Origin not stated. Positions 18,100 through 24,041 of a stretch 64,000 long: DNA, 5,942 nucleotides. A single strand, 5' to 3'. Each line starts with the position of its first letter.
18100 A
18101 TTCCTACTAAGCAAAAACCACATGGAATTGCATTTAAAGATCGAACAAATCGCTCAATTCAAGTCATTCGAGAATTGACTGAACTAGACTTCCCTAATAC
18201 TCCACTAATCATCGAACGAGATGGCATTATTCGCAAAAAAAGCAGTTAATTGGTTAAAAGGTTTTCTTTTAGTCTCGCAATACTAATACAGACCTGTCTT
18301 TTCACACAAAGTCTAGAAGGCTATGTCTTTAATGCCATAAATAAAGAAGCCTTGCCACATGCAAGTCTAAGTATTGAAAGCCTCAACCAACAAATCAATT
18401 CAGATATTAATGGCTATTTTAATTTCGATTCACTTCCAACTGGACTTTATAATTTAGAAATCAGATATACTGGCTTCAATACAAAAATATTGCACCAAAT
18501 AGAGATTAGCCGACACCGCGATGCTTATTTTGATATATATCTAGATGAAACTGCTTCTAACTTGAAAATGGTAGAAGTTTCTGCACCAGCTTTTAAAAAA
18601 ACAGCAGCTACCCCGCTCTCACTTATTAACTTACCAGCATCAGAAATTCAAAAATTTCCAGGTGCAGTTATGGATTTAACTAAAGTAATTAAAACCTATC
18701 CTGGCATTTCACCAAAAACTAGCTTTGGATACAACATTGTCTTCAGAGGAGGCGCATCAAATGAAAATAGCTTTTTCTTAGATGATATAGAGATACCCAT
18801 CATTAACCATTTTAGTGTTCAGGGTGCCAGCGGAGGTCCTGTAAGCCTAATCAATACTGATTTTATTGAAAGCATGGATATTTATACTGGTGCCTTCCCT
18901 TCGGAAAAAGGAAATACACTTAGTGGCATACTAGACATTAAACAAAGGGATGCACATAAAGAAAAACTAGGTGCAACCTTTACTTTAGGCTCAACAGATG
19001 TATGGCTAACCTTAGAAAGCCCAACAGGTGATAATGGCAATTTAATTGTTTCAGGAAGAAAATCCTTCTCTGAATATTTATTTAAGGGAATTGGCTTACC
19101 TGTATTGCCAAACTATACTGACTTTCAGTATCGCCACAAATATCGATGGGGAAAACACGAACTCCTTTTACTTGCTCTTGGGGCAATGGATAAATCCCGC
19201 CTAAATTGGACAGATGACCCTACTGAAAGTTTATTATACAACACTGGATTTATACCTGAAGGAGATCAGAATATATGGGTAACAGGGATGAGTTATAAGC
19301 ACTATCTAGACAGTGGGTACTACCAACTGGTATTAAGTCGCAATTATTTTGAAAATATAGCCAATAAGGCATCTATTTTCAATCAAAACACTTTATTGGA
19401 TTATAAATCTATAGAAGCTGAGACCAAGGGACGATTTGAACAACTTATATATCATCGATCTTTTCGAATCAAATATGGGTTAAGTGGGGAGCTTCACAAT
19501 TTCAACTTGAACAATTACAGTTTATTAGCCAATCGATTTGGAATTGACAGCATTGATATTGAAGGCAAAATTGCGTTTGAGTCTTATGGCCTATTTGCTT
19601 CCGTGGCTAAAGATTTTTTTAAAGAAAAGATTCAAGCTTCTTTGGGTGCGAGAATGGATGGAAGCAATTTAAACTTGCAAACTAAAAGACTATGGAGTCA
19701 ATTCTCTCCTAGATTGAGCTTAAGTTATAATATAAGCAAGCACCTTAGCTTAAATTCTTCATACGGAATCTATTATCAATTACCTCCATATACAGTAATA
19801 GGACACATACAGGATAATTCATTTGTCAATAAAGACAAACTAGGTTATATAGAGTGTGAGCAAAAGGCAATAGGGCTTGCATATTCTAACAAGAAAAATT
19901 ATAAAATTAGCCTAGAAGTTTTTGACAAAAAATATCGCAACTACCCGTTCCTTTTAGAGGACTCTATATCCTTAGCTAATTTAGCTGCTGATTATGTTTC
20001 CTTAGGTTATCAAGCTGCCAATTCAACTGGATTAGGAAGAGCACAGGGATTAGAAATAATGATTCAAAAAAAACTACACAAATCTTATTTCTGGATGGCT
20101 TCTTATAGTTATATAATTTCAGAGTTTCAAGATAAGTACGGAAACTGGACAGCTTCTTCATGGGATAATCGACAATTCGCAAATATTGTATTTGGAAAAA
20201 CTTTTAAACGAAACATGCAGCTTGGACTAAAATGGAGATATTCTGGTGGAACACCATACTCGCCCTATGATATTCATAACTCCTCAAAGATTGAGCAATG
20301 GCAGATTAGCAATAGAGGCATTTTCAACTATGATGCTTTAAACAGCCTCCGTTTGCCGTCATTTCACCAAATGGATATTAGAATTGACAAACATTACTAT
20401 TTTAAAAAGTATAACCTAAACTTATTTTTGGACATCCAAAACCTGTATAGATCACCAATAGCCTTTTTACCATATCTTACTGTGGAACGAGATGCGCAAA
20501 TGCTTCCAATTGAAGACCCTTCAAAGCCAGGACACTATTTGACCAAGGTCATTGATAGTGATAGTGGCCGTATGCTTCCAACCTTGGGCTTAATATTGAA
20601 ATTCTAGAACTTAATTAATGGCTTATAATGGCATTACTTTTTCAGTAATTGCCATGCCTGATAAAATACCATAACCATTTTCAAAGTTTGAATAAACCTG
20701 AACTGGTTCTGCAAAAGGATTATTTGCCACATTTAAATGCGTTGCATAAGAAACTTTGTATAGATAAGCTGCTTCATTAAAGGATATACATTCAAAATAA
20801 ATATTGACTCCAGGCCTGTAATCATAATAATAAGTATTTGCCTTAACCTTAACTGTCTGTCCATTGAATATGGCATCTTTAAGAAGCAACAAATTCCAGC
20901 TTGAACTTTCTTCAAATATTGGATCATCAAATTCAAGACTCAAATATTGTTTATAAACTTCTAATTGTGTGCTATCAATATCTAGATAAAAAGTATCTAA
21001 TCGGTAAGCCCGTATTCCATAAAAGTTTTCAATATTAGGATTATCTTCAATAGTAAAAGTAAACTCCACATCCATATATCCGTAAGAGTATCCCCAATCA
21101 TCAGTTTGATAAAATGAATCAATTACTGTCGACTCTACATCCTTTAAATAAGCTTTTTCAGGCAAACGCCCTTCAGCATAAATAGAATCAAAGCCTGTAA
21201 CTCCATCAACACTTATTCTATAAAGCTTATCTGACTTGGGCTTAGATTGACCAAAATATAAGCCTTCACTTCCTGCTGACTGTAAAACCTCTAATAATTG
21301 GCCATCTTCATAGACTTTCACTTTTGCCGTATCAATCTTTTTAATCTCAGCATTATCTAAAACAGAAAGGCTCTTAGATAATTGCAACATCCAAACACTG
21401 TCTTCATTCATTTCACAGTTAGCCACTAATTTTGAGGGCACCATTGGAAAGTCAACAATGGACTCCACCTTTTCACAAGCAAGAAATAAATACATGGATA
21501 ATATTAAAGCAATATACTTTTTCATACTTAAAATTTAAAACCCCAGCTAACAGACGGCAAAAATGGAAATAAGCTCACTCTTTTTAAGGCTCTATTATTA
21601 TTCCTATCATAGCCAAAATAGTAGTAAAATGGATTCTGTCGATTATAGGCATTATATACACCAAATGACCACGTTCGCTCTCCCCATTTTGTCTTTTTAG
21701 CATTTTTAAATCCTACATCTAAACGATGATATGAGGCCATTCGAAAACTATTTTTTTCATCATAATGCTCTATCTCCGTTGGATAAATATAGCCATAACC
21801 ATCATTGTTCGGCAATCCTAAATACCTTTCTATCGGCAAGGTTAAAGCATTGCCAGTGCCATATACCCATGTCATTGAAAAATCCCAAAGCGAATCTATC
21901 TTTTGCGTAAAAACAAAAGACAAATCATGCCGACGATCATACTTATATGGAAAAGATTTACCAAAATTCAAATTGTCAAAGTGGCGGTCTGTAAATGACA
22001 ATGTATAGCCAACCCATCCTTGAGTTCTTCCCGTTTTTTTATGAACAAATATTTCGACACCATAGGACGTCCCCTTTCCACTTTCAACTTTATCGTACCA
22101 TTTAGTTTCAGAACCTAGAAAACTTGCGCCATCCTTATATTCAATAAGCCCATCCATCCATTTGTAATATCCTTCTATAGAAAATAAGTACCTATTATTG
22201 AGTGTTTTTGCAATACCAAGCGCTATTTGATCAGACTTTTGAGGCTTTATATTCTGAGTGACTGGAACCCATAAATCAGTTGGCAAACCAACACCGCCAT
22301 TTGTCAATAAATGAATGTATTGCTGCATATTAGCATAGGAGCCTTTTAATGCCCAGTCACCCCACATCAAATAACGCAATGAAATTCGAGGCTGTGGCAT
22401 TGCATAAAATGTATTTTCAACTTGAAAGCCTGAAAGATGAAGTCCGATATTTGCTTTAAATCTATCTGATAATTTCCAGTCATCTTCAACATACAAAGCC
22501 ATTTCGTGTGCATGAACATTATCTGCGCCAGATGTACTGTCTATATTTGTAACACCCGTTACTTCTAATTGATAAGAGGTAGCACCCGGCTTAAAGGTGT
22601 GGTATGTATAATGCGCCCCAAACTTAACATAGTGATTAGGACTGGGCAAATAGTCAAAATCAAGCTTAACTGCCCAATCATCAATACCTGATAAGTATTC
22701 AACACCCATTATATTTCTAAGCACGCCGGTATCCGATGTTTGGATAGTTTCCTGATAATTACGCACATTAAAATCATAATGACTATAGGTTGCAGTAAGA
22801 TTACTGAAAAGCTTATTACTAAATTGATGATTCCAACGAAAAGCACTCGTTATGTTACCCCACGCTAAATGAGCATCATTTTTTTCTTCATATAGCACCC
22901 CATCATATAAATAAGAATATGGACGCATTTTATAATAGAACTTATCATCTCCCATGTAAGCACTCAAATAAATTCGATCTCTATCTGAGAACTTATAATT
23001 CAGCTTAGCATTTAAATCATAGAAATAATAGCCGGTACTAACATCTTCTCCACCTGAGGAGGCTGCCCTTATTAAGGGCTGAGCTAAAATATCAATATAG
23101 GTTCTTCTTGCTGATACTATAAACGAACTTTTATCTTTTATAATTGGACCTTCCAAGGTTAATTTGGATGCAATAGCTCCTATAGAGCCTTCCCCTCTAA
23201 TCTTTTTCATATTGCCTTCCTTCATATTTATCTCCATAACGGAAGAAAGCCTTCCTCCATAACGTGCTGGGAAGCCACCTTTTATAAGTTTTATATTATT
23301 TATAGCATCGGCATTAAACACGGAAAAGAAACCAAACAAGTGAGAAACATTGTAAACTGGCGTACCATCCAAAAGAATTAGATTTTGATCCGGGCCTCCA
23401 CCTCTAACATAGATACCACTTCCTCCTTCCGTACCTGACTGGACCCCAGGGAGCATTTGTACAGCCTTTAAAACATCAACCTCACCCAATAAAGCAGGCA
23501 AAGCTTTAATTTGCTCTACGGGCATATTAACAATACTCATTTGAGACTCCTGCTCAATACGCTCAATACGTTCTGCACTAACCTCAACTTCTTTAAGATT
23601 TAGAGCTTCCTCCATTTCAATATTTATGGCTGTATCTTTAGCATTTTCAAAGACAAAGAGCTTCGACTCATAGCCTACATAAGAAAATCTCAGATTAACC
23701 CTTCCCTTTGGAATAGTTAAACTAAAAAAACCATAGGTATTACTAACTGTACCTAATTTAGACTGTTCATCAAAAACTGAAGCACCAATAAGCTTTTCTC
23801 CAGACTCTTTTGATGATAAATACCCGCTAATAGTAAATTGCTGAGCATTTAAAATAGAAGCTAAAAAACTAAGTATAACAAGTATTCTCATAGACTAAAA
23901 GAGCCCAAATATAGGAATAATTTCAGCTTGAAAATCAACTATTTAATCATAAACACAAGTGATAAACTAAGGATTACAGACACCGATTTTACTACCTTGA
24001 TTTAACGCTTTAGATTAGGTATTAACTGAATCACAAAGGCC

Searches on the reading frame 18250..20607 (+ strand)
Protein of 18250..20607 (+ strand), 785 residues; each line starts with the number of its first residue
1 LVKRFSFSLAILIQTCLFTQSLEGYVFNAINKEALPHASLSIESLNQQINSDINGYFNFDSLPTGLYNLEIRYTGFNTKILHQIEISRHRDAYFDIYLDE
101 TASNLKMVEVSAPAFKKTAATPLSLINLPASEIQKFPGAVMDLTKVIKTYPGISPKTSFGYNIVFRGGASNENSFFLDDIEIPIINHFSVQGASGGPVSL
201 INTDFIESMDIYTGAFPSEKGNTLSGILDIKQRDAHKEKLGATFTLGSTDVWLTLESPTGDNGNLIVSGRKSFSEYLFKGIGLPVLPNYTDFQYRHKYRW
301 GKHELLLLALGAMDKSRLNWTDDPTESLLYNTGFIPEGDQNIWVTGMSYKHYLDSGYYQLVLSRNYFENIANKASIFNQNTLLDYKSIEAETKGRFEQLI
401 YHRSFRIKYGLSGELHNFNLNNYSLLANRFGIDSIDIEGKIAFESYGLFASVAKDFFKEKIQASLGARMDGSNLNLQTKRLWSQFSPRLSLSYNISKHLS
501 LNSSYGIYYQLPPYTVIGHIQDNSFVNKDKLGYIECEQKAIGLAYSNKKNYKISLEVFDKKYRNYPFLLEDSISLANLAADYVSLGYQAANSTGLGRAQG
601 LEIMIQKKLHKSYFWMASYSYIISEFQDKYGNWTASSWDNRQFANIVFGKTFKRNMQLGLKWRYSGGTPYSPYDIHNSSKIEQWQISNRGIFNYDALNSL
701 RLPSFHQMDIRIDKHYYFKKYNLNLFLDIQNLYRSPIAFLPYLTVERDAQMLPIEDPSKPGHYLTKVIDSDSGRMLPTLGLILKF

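Call 6: search_protein_families(library=pfam, proteins=[window:18250-20607:+], max_evalue=0.001)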
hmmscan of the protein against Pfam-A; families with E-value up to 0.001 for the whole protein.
window:18250-20607:+ (785 aa): 5 families
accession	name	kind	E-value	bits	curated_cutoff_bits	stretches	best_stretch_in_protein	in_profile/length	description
PF00593.30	TonB_dep_Rec_b-barrel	-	1.5e-18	68.3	27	1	319-732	50-436/436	TonB dependent receptor-like, beta-barrel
PF13715.12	CarbopepD_reg_2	-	1.6e-11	44.5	32.2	1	23-110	2-88/88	CarboxypepD_reg-like domain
PF13620.12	CarboxypepD_reg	-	3.5e-09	37.3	32.3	1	21-98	1-81/82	Carboxypeptidase regulatory-like domain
PF07715.20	Plug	-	5.9e-07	30.4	23.9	1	120-222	4-102/107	TonB-dependent Receptor Plug Domain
PF25183.1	OMP_b-brl_4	-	0.00041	19.3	30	0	460-517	424-470/838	Outer membrane beta barrel domain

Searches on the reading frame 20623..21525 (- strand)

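Call 6: search_protein_families(library=pfam, proteins=[window:20623-21525:-], max_evalue=0.001)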
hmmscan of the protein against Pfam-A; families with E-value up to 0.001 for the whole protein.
window:20623-21525:- (300 aa): 1 family
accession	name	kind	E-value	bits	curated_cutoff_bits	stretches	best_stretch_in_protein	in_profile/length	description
PF14054.11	DUF4249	-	3.7e-26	92.7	28.5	1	27-296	9-268/269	Domain of unknown function (DUF4249)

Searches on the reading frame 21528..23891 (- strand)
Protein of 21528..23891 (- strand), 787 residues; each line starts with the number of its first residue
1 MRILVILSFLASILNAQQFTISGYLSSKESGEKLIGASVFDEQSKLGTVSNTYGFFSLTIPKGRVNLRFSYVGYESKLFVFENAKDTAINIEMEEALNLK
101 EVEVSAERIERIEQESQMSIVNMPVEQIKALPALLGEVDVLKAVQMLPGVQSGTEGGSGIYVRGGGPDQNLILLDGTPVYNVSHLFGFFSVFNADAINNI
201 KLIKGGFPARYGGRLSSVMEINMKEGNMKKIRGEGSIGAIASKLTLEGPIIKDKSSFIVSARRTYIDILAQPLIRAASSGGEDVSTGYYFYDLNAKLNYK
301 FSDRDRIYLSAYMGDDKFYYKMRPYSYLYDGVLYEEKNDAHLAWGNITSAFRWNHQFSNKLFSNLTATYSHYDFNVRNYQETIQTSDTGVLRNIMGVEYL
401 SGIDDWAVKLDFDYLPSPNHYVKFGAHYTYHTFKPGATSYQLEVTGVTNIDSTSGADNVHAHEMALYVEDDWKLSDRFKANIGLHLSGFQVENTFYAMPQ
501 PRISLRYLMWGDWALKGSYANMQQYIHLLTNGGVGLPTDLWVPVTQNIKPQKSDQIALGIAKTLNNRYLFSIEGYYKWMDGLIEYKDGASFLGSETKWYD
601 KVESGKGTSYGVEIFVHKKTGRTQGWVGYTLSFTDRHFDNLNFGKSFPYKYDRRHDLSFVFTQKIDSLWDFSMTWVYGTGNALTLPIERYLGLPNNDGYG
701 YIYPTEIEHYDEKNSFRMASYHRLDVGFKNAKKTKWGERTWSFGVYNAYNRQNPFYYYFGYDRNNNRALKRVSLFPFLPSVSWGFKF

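Call 6: search_protein_families(library=pfam, proteins=[window:21528-23891:-], max_evalue=0.001)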
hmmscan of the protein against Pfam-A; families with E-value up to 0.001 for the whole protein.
window:21528-23891:- (787 aa): 5 families
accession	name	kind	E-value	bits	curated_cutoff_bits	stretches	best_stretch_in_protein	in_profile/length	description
PF00593.30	TonB_dep_Rec_b-barrel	-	1e-19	72.2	27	1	289-747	9-435/436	TonB dependent receptor-like, beta-barrel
PF13715.12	CarbopepD_reg_2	-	1.5e-16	60.6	32.2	1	21-104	1-88/88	CarboxypepD_reg-like domain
PF07715.20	Plug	-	1.1e-12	48.8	23.9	1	118-214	7-102/107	TonB-dependent Receptor Plug Domain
PF25183.1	OMP_b-brl_4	-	7.6e-08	31.6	30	0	423-484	325-388/838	Outer membrane beta barrel domain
PF13620.12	CarboxypepD_reg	-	1.5e-06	28.9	32.3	1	20-93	1-81/82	Carboxypeptidase regulatory-like domain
